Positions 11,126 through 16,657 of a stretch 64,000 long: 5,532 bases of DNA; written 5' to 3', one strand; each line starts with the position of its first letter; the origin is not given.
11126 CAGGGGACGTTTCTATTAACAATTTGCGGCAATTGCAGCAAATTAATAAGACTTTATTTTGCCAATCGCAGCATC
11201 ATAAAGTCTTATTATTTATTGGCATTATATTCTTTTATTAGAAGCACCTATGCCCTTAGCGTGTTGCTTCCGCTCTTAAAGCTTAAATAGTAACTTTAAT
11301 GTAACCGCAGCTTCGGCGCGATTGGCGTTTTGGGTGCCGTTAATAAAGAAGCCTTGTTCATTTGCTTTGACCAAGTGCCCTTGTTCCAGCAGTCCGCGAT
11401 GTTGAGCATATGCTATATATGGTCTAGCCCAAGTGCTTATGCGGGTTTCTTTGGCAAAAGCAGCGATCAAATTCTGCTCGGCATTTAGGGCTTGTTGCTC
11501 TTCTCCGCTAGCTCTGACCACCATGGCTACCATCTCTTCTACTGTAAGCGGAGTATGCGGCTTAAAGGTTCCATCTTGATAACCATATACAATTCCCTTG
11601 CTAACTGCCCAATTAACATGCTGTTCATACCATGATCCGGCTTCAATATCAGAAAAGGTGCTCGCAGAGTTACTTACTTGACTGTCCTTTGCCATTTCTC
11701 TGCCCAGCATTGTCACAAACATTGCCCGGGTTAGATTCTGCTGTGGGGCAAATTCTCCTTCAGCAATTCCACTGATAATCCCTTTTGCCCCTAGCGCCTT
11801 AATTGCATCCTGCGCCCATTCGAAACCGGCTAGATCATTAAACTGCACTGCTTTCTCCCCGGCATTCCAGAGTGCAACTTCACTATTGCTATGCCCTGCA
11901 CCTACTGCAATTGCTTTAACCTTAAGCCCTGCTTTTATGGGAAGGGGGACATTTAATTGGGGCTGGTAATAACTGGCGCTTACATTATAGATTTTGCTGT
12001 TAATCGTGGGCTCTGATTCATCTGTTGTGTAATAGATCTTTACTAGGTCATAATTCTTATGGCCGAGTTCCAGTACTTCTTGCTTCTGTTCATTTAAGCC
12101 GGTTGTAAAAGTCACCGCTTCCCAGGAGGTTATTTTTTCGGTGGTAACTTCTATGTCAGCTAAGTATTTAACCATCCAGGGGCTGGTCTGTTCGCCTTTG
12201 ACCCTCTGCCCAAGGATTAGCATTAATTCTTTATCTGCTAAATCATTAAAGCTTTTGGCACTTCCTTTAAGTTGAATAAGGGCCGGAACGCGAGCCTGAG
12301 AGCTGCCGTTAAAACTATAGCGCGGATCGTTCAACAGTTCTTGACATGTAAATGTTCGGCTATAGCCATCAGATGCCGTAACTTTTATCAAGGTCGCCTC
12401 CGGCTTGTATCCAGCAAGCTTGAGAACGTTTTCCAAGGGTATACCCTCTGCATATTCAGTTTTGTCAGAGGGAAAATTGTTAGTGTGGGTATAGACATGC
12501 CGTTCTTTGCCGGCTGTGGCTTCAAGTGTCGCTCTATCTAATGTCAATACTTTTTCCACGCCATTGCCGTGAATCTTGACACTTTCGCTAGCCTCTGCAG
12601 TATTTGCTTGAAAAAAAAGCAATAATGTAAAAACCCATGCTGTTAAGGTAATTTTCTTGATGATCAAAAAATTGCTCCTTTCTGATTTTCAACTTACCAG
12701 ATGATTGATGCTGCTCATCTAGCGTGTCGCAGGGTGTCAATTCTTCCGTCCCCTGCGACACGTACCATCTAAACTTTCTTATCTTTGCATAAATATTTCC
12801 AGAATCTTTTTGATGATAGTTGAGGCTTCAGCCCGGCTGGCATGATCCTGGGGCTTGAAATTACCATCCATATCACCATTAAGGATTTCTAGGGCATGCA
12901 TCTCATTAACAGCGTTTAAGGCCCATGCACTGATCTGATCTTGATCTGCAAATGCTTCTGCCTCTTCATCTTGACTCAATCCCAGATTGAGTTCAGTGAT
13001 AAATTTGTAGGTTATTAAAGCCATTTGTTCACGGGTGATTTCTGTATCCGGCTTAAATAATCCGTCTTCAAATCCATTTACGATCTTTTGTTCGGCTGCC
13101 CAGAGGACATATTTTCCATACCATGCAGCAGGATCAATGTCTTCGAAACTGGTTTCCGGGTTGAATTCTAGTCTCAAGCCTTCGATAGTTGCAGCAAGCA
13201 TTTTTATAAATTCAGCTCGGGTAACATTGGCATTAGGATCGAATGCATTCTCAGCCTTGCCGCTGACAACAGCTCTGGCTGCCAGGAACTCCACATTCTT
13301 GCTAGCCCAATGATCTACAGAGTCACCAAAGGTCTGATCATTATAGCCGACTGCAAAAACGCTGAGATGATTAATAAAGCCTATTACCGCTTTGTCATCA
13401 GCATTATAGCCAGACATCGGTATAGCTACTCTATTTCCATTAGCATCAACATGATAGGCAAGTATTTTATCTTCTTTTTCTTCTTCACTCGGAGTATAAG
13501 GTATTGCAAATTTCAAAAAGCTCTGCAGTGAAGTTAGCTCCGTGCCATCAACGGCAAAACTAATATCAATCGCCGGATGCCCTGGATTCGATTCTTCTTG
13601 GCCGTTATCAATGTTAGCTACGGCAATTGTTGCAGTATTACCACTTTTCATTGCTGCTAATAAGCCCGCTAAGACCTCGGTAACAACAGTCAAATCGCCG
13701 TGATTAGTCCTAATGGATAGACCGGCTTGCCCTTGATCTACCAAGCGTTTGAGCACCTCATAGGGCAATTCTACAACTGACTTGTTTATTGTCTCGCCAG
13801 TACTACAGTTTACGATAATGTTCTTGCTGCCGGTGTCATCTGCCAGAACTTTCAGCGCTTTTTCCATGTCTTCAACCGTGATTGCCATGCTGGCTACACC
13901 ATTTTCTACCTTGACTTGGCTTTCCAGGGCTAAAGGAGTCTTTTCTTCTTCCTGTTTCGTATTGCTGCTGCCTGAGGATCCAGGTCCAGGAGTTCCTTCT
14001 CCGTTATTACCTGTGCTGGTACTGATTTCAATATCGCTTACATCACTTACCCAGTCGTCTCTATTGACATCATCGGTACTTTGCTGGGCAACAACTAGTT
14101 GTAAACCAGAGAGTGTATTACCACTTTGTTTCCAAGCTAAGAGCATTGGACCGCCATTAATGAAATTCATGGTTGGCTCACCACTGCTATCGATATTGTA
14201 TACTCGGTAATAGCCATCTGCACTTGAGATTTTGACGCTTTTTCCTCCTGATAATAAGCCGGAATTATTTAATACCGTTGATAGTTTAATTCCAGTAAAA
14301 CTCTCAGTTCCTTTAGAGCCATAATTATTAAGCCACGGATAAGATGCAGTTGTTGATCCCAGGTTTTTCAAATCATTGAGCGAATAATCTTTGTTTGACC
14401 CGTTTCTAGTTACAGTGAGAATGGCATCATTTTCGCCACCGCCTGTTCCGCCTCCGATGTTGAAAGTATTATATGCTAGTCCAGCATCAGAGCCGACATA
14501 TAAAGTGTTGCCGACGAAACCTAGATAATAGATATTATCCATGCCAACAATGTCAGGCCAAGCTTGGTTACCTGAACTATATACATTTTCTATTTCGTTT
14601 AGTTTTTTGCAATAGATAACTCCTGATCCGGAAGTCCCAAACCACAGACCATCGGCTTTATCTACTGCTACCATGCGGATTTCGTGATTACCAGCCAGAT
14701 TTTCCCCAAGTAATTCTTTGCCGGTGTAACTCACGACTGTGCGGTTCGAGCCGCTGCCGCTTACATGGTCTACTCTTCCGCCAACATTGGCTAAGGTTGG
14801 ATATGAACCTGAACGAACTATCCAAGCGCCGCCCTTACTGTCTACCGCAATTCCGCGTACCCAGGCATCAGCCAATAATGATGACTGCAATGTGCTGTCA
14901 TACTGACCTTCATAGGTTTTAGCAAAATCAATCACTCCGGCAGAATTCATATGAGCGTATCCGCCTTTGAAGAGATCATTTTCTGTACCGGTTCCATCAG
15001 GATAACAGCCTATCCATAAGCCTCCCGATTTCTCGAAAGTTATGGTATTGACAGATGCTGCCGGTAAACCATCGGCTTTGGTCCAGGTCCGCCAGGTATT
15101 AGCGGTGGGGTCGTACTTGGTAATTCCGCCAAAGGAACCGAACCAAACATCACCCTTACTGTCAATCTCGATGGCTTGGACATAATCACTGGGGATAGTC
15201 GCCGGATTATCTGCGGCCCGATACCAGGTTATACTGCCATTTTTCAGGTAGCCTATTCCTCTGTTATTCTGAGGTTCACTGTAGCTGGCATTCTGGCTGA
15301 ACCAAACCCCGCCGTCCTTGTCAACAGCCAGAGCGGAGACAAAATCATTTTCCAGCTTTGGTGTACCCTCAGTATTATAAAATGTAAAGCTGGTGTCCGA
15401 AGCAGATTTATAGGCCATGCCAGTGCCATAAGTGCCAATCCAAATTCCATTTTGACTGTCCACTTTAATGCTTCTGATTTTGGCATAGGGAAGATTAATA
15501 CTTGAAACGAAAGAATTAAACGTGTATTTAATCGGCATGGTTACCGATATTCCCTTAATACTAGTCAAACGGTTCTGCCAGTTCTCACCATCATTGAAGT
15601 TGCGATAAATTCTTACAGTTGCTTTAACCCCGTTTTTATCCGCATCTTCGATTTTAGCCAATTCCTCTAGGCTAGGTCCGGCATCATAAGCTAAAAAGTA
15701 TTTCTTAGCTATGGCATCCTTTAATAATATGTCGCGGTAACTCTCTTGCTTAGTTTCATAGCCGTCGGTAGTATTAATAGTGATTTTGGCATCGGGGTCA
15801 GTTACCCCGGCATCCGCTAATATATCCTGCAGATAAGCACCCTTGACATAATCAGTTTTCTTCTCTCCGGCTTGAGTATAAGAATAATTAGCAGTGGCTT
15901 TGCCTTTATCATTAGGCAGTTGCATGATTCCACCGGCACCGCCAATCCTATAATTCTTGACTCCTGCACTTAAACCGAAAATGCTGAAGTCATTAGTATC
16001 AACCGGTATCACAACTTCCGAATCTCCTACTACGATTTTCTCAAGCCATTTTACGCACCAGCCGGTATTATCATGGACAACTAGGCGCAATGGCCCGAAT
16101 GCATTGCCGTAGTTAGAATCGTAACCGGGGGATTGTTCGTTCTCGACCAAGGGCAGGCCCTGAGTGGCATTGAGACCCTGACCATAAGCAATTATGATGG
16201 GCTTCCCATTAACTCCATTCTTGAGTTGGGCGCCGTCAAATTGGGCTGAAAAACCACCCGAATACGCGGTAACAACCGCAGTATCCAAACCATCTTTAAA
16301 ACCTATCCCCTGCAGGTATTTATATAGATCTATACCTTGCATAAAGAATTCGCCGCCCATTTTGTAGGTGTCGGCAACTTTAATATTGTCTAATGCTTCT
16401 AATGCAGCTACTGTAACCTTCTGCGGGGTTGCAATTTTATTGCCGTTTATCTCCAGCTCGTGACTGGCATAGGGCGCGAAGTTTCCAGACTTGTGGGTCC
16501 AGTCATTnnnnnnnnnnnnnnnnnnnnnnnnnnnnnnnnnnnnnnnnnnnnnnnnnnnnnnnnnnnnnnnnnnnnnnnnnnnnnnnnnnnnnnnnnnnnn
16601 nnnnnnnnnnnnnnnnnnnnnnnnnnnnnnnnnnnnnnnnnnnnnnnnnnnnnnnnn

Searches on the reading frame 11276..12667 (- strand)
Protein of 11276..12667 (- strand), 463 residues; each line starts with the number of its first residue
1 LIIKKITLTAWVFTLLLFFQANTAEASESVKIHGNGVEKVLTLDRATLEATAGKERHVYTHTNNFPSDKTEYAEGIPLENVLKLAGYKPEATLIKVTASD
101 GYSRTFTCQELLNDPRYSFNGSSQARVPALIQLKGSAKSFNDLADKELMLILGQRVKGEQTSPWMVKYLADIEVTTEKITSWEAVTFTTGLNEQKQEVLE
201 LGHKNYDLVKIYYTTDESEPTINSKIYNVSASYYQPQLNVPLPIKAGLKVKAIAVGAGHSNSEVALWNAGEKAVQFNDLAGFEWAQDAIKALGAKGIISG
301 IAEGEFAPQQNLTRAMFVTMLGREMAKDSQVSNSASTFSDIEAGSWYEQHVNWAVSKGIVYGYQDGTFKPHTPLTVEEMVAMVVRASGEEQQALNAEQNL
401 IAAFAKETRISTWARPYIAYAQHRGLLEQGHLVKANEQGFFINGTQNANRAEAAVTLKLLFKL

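Call 11: search_protein_families(library=pfam, proteins=[window:11276-12667:-], max_evalue=0.001)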
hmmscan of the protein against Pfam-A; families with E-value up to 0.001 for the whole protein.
window:11276-12667:- (463 aa): 3 families
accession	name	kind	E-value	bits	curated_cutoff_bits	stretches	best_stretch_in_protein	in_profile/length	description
PF00395.25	SLH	-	3.7e-24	84.9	20.8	2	337-379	1-43/44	S-layer homology domain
PF13287.12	Fn3_assoc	-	2.6e-12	47.1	23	1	206-264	7-54/59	Fn3 associated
PF13290.12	CHB_HEX_C_1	-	6.1e-09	36.1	22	1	209-264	21-65/67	Chitobiase/beta-hexosaminidase C-terminal domain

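Call 65: search_protein_families(library=ncbifam, proteins=[window:11276-12667:-], max_evalue=0.1)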
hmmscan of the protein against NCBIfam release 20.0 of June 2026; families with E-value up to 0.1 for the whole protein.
window:11276-12667:- (463 aa): 2 families
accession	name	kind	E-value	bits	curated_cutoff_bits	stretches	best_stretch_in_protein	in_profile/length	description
NF033190.2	inl_like_NEAT_1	exception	6.6e-12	44.5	1275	1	271-419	577-717/754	NEAT domain-containing leucine-rich repeat protein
NF041762.1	diheme_GEGP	equivalog_domain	2e-06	27.3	300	1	40-116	128-202/359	GEGP motif-containing diheme protein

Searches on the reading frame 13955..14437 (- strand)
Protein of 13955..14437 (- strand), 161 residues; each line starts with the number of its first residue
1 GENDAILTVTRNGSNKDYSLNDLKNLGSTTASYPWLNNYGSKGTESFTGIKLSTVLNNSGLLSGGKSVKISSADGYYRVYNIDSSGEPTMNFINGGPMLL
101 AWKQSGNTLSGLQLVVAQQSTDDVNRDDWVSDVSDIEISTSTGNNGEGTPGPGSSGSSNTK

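Call 9: search_protein_families(library=pfam, proteins=[window:13955-14437:-], max_evalue=1)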
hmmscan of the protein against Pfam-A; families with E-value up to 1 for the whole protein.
seq(161 aa): 1 family
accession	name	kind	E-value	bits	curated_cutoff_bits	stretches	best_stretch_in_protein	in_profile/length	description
PF00174.25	Oxidored_molyb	-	8e-05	22.7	24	1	38-110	62-132/169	Oxidoreductase molybdopterin binding domain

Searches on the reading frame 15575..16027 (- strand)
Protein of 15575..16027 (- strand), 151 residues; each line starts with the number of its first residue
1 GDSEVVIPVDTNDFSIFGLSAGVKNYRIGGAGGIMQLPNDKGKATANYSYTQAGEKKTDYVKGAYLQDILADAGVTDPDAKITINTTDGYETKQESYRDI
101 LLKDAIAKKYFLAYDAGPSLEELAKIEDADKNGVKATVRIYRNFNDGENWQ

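Call 9: search_protein_families(library=pfam, proteins=[window:15575-16027:-], max_evalue=1)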
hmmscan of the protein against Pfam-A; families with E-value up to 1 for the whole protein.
seq(151 aa): 1 family
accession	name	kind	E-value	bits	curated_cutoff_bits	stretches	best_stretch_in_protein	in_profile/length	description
PF00174.25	Oxidored_molyb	-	0.0072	16.4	24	1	57-115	67-125/169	Oxidoreductase molybdopterin binding domain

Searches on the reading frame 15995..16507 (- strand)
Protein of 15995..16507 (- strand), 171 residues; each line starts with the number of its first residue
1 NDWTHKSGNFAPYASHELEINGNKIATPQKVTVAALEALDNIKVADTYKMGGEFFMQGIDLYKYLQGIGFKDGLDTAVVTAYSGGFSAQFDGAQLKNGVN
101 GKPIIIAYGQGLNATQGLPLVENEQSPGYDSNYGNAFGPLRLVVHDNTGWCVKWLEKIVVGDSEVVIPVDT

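Call 9: search_protein_families(library=pfam, proteins=[window:15995-16507:-], max_evalue=1)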
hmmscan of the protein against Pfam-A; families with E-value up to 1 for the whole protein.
seq(171 aa): 1 family
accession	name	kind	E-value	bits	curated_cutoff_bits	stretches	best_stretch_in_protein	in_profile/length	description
PF00174.25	Oxidored_molyb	-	0.0002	21.4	24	1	138-164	137-164/169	Oxidoreductase molybdopterin binding domain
